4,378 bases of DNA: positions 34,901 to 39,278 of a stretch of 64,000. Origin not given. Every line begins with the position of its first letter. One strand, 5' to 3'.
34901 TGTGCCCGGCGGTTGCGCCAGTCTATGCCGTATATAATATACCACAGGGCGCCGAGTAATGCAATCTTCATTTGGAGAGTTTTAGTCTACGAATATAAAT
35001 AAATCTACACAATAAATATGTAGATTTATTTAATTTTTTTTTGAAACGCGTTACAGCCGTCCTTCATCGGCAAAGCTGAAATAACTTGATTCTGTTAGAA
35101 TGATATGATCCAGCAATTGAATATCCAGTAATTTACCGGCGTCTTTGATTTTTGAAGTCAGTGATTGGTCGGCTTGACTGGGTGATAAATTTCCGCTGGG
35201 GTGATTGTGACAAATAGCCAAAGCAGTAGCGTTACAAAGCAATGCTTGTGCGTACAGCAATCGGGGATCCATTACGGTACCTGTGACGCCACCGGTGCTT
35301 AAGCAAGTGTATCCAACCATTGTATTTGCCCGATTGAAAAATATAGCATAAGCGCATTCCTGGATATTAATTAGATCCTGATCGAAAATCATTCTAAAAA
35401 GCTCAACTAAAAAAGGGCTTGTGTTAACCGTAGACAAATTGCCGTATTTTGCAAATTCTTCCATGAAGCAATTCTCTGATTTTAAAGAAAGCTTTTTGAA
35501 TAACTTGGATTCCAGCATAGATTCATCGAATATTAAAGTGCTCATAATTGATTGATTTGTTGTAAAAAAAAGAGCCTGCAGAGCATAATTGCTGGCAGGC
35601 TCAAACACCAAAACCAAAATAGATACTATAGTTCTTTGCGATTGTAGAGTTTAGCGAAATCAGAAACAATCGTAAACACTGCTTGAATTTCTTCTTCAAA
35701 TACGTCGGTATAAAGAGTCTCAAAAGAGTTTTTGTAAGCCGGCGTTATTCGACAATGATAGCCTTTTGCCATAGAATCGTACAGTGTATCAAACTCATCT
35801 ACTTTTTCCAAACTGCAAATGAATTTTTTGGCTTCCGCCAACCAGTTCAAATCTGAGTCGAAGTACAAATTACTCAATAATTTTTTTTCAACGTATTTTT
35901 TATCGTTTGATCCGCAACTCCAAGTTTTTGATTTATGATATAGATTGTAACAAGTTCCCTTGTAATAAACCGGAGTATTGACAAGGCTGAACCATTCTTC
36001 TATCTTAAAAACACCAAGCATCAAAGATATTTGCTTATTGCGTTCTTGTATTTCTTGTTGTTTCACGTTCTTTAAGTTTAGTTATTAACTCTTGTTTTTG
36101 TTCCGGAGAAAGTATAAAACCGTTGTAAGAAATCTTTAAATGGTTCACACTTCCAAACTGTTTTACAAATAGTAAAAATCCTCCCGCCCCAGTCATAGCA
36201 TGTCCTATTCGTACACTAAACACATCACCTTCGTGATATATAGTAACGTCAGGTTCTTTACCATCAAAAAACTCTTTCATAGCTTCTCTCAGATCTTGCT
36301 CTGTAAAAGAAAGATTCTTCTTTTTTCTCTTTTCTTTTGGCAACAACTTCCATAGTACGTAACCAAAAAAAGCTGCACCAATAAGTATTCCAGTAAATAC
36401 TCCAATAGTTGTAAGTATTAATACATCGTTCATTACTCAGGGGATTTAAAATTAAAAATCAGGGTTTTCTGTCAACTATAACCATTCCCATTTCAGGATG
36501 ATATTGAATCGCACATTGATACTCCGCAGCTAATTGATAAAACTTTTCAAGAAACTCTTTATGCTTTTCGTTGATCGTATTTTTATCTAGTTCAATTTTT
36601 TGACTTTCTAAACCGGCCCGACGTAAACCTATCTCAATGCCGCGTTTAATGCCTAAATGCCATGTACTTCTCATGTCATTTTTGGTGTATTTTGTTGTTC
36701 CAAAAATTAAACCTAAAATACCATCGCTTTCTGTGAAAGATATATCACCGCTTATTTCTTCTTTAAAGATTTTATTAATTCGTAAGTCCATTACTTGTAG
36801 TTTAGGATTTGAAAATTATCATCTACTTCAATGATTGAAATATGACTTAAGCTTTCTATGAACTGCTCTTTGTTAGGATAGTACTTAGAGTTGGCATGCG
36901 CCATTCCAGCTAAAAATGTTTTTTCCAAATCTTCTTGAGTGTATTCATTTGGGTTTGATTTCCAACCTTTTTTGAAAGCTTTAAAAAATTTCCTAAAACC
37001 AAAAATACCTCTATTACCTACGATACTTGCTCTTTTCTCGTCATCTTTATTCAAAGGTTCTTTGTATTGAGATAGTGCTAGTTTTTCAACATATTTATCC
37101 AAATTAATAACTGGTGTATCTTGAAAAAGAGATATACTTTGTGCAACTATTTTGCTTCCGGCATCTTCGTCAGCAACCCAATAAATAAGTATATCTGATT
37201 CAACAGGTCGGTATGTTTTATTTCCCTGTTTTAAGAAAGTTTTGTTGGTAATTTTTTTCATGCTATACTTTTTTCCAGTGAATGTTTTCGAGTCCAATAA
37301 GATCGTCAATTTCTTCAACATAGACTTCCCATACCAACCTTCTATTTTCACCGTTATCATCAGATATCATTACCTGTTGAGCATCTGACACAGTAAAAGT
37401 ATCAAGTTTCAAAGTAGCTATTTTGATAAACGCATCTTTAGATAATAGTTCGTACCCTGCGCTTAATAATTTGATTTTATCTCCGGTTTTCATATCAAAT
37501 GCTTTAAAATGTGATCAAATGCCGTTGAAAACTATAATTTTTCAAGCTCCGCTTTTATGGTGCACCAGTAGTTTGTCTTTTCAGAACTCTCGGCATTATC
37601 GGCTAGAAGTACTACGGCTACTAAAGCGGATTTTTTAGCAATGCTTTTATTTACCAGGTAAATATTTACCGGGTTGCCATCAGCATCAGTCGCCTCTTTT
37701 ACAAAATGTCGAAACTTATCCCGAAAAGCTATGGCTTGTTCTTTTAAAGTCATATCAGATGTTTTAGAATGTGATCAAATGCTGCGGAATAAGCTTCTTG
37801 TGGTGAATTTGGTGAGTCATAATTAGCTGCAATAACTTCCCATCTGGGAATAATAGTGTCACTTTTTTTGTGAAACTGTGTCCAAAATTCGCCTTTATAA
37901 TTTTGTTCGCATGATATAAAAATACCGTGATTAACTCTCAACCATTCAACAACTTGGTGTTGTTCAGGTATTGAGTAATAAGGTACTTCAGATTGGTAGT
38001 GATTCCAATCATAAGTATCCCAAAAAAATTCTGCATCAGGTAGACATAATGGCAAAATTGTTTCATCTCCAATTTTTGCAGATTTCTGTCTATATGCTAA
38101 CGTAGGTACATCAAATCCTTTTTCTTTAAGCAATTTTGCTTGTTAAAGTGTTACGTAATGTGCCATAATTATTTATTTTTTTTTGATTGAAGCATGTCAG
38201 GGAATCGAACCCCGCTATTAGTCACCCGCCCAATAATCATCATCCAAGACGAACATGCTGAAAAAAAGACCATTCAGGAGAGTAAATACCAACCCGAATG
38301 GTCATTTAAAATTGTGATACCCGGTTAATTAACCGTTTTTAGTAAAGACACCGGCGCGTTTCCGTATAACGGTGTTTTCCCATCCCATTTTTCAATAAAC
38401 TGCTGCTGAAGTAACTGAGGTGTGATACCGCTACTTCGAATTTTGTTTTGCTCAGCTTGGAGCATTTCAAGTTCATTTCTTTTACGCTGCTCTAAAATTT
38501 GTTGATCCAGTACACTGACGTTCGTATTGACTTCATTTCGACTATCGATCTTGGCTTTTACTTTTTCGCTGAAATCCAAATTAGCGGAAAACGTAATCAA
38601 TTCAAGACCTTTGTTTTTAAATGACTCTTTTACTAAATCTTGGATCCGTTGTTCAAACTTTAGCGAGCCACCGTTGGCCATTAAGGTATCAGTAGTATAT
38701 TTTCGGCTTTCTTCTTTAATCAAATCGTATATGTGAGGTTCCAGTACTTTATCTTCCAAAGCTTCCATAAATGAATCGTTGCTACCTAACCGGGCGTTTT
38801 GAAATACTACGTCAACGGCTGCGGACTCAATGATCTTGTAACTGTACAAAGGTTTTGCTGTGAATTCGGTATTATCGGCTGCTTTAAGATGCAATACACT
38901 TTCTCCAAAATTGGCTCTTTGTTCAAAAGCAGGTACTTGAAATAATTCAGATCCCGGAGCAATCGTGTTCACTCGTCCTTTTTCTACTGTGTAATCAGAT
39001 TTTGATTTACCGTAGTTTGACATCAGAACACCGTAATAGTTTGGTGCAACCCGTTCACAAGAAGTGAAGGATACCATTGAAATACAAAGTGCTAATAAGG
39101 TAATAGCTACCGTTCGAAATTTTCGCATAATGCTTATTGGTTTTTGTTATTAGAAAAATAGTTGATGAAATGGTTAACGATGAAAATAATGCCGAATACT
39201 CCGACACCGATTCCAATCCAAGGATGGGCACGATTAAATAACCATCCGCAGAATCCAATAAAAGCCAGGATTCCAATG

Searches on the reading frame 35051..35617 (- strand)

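Call 64: search_protein_families(library=pfam, proteins=[window:35051-35617:-], max_evalue=0.01)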
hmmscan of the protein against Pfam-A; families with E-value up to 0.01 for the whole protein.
window:35051-35617:- (188 aa): 1 family
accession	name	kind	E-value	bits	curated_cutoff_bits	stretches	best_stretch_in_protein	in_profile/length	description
PF04002.20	RadC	-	3.3e-35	121.1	22.1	1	84-186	19-120/121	RadC-like JAB domain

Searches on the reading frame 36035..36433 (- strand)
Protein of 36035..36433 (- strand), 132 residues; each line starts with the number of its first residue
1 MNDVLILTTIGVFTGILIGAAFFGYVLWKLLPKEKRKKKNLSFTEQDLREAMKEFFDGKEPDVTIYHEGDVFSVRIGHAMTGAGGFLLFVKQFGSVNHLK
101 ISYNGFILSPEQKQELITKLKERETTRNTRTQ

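Call 64: search_protein_families(library=pfam, proteins=[window:36035-36433:-], max_evalue=0.01)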
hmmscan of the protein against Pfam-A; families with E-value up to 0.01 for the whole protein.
window:36035-36433:- (132 aa): 1 family
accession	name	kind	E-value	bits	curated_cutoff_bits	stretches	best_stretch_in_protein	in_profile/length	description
PF06713.17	bPH_4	-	0.00054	20.4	22.9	1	89-123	36-73/74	Bacterial PH domain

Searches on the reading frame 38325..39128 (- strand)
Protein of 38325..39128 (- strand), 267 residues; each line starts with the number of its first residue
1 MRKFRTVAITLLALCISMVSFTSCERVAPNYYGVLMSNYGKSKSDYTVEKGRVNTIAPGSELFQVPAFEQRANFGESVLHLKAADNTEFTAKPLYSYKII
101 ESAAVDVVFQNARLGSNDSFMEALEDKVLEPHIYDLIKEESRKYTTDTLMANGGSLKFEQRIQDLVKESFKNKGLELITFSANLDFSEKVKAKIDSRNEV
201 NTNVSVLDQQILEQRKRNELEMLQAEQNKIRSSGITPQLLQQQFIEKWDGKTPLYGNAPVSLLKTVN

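Call 64: search_protein_families(library=pfam, proteins=[window:38325-39128:-], max_evalue=0.01)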
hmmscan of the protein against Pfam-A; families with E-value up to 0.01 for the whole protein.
window:38325-39128:- (267 aa): 1 family
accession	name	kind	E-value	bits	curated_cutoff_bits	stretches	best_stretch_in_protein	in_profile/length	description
PF01145.31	Band_7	-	8.7e-10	39.4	23.6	1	27-199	3-160/176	SPFH domain / Band 7 family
